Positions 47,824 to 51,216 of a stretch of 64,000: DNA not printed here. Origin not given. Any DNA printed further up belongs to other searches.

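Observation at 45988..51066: Operon pairing a 1030-aa membrane-anchored protein carrying a protein-glutaminase-like domain with an AsnB-type amidotransferase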

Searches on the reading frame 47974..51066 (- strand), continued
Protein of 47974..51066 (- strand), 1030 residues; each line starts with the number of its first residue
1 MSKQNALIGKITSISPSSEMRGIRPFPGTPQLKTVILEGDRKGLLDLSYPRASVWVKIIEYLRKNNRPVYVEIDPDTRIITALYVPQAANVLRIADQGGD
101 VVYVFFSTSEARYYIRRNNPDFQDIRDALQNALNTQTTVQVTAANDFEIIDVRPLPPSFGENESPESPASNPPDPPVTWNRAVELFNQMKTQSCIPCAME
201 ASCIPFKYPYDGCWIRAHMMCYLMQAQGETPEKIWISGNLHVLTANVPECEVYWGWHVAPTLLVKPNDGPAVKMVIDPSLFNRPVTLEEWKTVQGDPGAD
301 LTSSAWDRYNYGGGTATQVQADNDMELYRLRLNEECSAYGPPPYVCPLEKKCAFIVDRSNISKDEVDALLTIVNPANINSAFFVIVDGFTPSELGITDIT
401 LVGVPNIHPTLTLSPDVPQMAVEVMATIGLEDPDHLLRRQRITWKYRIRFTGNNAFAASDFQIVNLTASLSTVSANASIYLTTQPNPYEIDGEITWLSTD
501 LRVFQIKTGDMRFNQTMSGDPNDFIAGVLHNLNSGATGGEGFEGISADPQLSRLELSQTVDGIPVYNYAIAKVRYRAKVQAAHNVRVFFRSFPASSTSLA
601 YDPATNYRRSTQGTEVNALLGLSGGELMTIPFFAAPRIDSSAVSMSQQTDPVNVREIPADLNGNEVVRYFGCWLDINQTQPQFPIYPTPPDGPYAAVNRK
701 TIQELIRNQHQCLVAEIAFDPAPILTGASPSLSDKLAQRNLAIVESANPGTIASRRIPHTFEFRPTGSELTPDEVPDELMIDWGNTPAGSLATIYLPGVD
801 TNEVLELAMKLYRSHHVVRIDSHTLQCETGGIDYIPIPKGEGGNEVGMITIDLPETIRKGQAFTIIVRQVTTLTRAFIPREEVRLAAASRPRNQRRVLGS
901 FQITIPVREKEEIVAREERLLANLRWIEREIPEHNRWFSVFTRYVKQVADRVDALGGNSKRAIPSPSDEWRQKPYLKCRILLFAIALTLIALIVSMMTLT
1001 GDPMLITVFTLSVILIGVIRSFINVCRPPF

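Call 72: search_protein_families(library=padloc, alignment_id=A4, max_evalue=0.00001)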
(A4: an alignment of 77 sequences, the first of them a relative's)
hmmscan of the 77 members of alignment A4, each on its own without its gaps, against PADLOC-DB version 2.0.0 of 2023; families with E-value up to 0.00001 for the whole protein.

A. member 1, L001:244-4053:+ (1270 aa): 1 family
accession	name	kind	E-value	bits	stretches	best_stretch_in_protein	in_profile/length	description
PDLC03014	subtilase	-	5.8e-23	80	1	202-565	114-364/391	-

B. families by the number of members that match (of 77 scanned): 57 families (the first 25 are shown)
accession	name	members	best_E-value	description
PDLC02842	DpdE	1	3e-148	DpdE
PDLC00633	ZorD1|ZorD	1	4.4e-114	"SWI2/SNF2 helicase, Mrr-like nuclease"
PDLC02850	DpdE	1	4.3e-106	DpdE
PDLC02851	DpdE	1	2.9e-104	DpdE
PDLC02849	DpdE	1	3.1e-104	DpdE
PDLC02845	DpdE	1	1.7e-102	DpdE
PDLC00629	ZorD1|ZorD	1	1.8e-78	"SWI2/SNF2 helicase, Mrr-like nuclease"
PDLC00632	ZorD1|ZorD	1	4.2e-77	"SWI2/SNF2 helicase, Mrr-like nuclease"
PDLC00631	ZorD1|ZorD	1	1.5e-76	"SWI2/SNF2 helicase, Mrr-like nuclease"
PDLC00634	ZorD1|ZorD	1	2e-71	"SWI2/SNF2 helicase, Mrr-like nuclease"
PDLC02848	DpdE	1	3.8e-67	DpdE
PDLC00628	ZorD1|ZorD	1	2.5e-57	"SWI2/SNF2 helicase, Mrr-like nuclease"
PDLC02854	DpdE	1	1.5e-51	DpdE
PDLC04298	PDC-M02B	1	1.5e-50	-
PDLC00627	ZorD1|ZorD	1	1.1e-47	"SWI2/SNF2 helicase, Mrr-like nuclease"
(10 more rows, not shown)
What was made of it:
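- On Known anti-phage defence systems (PADLOC-DB 2.0): About 1-2 of 77 immediate neighbours match defence models (call 72).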

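Call 73: search_protein_families(library=phrogs, proteins=[window:47974-51066:-, L037:8942-12163:+, L047:8903-12238:+], max_evalue=0.01)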
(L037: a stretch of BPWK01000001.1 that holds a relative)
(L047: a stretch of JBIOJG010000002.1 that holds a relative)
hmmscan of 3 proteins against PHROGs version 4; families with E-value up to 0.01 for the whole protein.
window:47974-51066:- (1030 aa): 0 families

L037:8942-12163:+ (1073 aa): 0 families

L047:8903-12238:+ (1111 aa): 1 family
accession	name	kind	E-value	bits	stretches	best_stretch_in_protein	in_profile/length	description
phrog_4722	-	other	9.9e-08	31.8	1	146-217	262-322/622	zinc carboxypeptidase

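Call 74: search_solved_structures(query=A2, max_evalue=1)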
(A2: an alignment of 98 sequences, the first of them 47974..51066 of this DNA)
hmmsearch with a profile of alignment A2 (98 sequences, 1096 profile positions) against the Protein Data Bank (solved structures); distinct sequences matched with E-value up to 1: 5.
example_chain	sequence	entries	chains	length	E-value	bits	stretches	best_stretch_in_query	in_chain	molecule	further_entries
3a54_A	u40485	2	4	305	5.4e-21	77.8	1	97-340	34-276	Protein-glutaminase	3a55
3a56_A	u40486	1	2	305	8.5e-21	77.1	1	97-340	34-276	Protein-glutaminase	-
2ksv_A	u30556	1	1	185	5e-19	71.3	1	183-340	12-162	Protein-glutaminase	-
2zk9_X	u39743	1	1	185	6.1e-19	71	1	183-340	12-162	Protein-glutaminase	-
8z3i_A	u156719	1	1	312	1e-18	70.3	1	171-332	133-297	Protein glutaminase domain-containing protein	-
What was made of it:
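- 50602..50781 (-): aa 96-155: homologue of the pro-region of pro-protein-glutaminase. A profile of the family aligns positions 97-340 to residues 34-276 of 3a54_A (call 74).
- On Protein-glutaminase (Pfam PF18626 Gln_deamidase_2; EC 3.5.1.44): Profile alignment extends into the pro-region (call 74).
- Tried and rejected: A PDB sequence profile (call 74) found no relative.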

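Call 77: fold_search(model_id=the predicted structure, library=viral)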
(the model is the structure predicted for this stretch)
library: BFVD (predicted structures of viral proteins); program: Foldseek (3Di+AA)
matches with E <= 10: 478; with E <= 0.001: 10
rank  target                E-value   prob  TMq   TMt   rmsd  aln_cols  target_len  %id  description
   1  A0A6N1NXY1            9.2e-08  1.00  0.12  0.12  29.1       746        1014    6  DUF11 domain-containing protein [Tupanvirus soda lake]
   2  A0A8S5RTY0            1.8e-05  0.44  0.10  0.10  39.8      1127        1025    8  (no name in the UniProt tables at hand)
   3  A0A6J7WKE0            1.2e-04  0.57  0.09  0.11  31.3       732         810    9  Uncharacterized protein [uncultured Caudovirales phage]
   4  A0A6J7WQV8            2.1e-04  0.33  0.07  0.06  36.0       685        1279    9  Uncharacterized protein [uncultured Caudovirales phage]
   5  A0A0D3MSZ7            2.3e-04  0.28  0.11  0.09  37.6      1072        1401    7  Tail protein [Lactococcus phage WRP3]
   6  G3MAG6                3.8e-04  0.28  0.08  0.07  61.3       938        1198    6  Gp425 [Bacillus phage G]
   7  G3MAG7                6.0e-04  0.08  0.06  0.06  52.0      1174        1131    7  Gp426 [Bacillus phage G]
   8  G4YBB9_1              7.0e-04  0.30  0.07  0.06  30.6       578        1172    8  (no name in the UniProt tables at hand)
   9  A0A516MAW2            8.6e-04  0.18  0.07  0.06  33.9       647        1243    8  (no name in the UniProt tables at hand)
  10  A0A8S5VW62            9.5e-04  0.16  0.07  0.08  32.7       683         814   10  (no name in the UniProt tables at hand)
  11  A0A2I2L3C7            1.4e-03  0.16  0.05  0.07  30.3       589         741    9  Immunoglobulin-like fold protein [Orpheovirus IHUMI-LCC2]
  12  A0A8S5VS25            1.8e-03  0.23  0.08  0.11  42.4       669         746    7  (no name in the UniProt tables at hand)
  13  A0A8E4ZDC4            2.3e-03  0.21  0.07  0.10  33.1       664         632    6  BACON domain-containing protein [Polaribacter phage Leef_1]
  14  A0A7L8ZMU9            2.6e-03  0.12  0.08  0.08  32.0       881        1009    8  Uncharacterized protein [Erwinia phage pEa_SNUABM_47]
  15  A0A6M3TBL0            2.8e-03  0.99  0.09  0.42  10.6       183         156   12  (no name in the UniProt tables at hand)
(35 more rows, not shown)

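Call 81: find_encoding_contigs(protein=P0002, flank=6000, max_places=1)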
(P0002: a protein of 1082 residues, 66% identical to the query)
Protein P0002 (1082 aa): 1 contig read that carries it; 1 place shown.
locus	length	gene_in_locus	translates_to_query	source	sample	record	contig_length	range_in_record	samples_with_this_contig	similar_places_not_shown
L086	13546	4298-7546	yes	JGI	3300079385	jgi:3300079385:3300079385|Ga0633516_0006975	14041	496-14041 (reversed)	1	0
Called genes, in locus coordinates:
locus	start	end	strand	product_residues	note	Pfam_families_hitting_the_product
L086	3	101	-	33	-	?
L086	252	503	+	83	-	-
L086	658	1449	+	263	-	-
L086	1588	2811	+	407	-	PF04055:Radical_SAM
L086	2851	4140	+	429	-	PF02310:B12-binding, PF04055:Radical_SAM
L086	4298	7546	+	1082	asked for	PF18626:Gln_deamidase_2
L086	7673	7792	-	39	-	PF06983:3-dmu-9_3-mt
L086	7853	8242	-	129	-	-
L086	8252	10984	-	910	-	PF07224:Chlorophyllase (weak)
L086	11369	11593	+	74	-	PF06983:3-dmu-9_3-mt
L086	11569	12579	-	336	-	PF05048:NosD, PF13229:Beta_helix, PF05048:NosD, PF13229:Beta_helix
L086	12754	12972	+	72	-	-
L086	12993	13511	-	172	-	PF01904:DUF72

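Call 82: find_encoding_contigs(protein=P0003, flank=6000, max_places=1)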
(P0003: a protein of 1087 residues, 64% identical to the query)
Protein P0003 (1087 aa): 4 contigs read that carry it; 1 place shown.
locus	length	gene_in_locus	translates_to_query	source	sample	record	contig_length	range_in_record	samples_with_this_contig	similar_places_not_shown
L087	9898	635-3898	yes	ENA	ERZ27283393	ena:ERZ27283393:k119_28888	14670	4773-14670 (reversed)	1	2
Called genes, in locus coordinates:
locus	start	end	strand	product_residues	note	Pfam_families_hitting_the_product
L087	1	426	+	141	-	?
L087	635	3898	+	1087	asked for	PF18626:Gln_deamidase_2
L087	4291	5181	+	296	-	-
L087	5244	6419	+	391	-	PF00899:ThiF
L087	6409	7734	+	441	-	PF02624:YcaO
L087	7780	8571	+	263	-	PF00881:Nitroreductase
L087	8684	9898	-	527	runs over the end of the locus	-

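Call 83: find_encoding_contigs(protein=P0007, flank=6000, max_places=1)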
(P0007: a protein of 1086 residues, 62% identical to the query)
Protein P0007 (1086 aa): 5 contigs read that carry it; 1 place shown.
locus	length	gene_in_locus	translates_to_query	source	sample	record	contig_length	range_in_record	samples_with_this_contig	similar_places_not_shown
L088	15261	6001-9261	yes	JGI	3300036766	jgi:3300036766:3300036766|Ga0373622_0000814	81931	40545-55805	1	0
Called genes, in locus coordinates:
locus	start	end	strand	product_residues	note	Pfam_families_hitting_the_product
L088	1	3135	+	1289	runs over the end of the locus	PF12447:DUF3683, PF01565:FAD_binding_4, PF02913:FAD-oxidase_C, PF13183:Fer4_8 (weak), PF02754:CCG (weak), PF11880:DUF3400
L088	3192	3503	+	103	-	-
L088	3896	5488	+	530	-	PF06100:MCRA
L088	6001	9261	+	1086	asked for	PF18626:Gln_deamidase_2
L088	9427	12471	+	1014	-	-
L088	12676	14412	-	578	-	PF18914:DUF5666 (faint)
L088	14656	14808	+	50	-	-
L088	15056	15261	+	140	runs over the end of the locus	PF00581:Rhodanese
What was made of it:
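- The closest relatives have other neighbours (calls 81-83).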
